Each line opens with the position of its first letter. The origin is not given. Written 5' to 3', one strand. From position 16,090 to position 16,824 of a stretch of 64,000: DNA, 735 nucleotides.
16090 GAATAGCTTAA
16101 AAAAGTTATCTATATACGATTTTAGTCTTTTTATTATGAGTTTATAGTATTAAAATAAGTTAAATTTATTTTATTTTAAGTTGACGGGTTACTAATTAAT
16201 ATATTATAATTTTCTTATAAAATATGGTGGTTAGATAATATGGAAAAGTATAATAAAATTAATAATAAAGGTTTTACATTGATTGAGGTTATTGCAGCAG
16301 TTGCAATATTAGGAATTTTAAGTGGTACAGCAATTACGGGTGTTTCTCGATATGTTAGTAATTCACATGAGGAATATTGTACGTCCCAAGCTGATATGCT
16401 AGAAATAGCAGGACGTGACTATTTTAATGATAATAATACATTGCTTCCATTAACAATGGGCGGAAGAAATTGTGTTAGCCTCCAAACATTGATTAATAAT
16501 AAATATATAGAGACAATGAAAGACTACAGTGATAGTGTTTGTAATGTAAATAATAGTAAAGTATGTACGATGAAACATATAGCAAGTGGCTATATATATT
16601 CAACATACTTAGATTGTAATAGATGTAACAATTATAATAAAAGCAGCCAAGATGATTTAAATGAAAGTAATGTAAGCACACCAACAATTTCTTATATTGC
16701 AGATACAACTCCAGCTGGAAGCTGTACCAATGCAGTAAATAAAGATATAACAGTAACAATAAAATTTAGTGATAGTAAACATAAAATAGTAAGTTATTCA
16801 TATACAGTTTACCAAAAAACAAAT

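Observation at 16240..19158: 972-aa Cys-rich modular giant pilin with four repeated DKTPP/DKTAP-delimited modules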

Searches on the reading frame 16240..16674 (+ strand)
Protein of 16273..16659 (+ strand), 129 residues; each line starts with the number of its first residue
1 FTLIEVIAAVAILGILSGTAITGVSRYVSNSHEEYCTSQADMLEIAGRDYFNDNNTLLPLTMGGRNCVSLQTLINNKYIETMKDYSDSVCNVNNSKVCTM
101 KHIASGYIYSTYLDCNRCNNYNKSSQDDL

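Call 32: search_protein_families(library=pfam, proteins=[window:16273-16659:+], max_evalue=5)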
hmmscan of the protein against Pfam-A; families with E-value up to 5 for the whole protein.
seq(129 aa): 1 family
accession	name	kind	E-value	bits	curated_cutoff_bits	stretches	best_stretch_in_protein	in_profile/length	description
PF07963.17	N_methyl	-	0.0006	19.7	21.2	1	1-20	7-26/27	Prokaryotic N-terminal methylation motif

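Call 67: predict_structure(alignment_id=A3)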
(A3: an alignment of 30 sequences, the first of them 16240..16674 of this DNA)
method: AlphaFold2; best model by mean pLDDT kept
length: 145 residues; sequences in the alignment: 30
mean_pLDDT: 82.5   pTM: 0.64
mean pLDDT of the five models: 82.5, 79.8, 79.0, 78.1, 77.8
residues with pLDDT >= 90: 76; 70-90: 30; 50-70: 30; < 50: 9
segments of 3 or more residues with pLDDT < 50: 141-145
pLDDT, mean of each block of 10 residues (from residue 1): 55 79 77 63 88 97 97 96 98 92 96 92 88 55 46
secondary structure, 60 per line:
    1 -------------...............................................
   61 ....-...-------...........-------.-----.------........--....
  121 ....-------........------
elements in order: H14-64 E76-80 H81-86 E107-114 E117-124 E132-135 H136-139

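Call 69: fold_search(model_id=the predicted structure, library=pdb)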
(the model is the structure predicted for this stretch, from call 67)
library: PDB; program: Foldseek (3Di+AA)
matches with E <= 10: 113; with E <= 0.001: 0
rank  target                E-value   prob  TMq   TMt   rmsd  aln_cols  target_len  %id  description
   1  9cxi_A                5.7e-01  0.14  0.24  0.06  16.0       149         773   13  Structure of PDE6C in complex with the rod inhibitory p gamma subunit in the absence of added cGMP (released 2024-12-18)
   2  6qcs_A                7.5e-01  0.13  0.24  0.07   8.9       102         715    9  Influenza B polymerase pre-initiation complex (released 2019-06-05)
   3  5fmz_A                1.0e+00  0.11  0.23  0.07   8.6       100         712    9  Crystal structure of Influenza B polymerase with bound 5' vRNA (released 2016-01-13)
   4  5fmz_D                1.1e+00  0.10  0.23  0.07   8.6       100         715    9  Crystal structure of Influenza B polymerase with bound 5' vRNA (released 2016-01-13)
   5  8rn9_A                1.9e+00  0.08  0.24  0.07   9.2       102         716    9  Influenza B polymerase, replicase (from "Influenza B polymerase apo-trimer" | Local refinement) (released 2024-09-11)
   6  8bf5_A                2.0e+00  0.08  0.24  0.07   8.9       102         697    8  Early transcription elongation state of influenza A/H7N9 polymerase stalled with incoming GTP analogue (released 2022-12-28)
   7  7z42_A                2.3e+00  0.08  0.24  0.07   8.6       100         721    8  Influenza B polymerase with Pol II pSer5 CTD peptide mimic bound in site 2B (released 2022-05-18)
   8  7vpd_C                3.4e+00  0.08  0.17  0.03   4.7        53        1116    8  Cryo-EM structure of Streptomyces coelicolor RNAP-promoter open complex with one Zur dimers (released 2022-08-03)
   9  9laa_A                3.4e+00  0.05  0.25  0.27  10.5       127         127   20  Cryo-EM structure of Shewanella oneidensis MR-1 PilA pili. (released 2026-01-07)
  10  3p16_B                3.4e+00  0.02  0.13  0.06  16.0        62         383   16  Crystal structure of DNA polymerase III sliding clamp (released 2011-08-24)
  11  4hj1_C                3.4e+00  0.01  0.08  0.04  22.8        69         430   10  Crystal structure of glycoprotein C from Rift Valley Fever Virus (glycosylated) (released 2013-01-16)
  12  9hms_C                3.9e+00  0.04  0.18  0.04   5.7        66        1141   20  Cryo-EM structure of human separase bound to SCC1 (310-550 aa) and SA2 (released 2025-09-03)
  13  1iga_A                3.9e+00  0.02  0.15  0.05  14.8        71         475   13  MODEL OF HUMAN IGA1 DETERMINED BY SOLUTION SCATTERING CURVE-FITTING AND HOMOLOGY MODELLING (released 1999-06-15)
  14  9cxh_B                4.1e+00  0.05  0.24  0.06  16.1       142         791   14  Structure of PDE6C in complex with the rod inhibitory p gamma subunit in the presence of cGMP (released 2024-12-18)
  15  3ncx_B                4.1e+00  0.04  0.18  0.15  10.3        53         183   17  Crystal structure of EHEC O157:H7 intimin mutant (released 2011-01-05)
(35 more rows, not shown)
